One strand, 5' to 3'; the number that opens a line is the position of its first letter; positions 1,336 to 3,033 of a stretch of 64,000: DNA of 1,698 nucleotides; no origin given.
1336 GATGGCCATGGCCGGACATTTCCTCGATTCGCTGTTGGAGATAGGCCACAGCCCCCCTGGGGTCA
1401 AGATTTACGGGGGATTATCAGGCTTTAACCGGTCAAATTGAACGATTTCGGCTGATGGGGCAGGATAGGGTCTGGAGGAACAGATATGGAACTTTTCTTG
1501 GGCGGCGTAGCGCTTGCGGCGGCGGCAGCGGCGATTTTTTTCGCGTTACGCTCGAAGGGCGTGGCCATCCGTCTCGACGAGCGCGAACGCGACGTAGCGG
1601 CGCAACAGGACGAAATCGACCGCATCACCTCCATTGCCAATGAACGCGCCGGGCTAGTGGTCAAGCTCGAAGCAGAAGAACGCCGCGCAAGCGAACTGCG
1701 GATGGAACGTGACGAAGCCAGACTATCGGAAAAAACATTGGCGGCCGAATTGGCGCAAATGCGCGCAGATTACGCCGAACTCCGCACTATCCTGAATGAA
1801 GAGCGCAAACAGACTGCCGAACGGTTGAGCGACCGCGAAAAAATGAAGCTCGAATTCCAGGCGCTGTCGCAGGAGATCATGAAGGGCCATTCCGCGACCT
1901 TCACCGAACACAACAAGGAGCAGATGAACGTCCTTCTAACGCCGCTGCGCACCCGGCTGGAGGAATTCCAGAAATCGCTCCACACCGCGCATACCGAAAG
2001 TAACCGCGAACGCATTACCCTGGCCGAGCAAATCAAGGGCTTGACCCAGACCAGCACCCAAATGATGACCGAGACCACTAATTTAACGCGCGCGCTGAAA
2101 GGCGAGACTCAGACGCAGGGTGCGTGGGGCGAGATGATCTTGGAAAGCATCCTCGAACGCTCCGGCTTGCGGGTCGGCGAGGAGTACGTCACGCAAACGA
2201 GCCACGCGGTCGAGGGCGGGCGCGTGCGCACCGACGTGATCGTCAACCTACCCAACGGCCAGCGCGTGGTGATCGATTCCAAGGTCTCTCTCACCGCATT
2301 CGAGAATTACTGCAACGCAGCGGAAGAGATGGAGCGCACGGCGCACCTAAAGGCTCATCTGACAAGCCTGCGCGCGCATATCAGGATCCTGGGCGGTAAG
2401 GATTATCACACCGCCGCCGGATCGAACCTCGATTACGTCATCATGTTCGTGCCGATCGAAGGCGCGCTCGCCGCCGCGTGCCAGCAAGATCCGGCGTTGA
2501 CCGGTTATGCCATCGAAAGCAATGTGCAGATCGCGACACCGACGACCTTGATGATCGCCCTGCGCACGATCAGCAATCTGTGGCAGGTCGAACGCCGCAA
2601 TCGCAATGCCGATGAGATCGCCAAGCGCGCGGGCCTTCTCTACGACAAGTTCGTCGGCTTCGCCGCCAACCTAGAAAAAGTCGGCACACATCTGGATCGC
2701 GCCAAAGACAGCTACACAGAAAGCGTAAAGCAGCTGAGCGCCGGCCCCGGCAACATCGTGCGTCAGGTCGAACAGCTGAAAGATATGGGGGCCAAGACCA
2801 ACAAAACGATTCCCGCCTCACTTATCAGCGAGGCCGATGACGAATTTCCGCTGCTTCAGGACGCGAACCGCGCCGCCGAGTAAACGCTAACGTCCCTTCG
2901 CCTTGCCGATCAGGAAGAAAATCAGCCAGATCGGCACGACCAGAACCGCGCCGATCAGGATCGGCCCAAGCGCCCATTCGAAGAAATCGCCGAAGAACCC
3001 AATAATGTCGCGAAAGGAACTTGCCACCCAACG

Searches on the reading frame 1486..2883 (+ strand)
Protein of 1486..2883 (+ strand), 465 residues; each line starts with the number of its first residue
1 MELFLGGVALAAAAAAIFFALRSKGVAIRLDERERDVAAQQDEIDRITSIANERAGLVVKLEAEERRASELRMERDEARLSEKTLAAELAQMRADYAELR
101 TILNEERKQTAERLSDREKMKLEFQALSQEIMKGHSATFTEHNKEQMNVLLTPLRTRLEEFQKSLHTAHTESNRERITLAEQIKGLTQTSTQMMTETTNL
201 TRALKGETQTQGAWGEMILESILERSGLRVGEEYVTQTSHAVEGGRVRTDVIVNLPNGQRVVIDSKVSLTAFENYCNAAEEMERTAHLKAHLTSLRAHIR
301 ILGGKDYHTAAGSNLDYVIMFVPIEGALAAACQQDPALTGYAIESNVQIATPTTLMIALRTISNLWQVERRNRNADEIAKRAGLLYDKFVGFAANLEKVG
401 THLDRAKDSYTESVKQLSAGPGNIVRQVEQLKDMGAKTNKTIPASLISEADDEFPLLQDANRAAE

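Call 70: search_protein_families(library=pfam, proteins=[window:1486-2883:+], max_evalue=0.00001)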
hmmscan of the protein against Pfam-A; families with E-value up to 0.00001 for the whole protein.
window:1486-2883:+ (465 aa): 1 family
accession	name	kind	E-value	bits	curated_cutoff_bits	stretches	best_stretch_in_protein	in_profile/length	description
PF02646.22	RmuC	-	2.2e-100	335.9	26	1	145-440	1-290/291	RmuC family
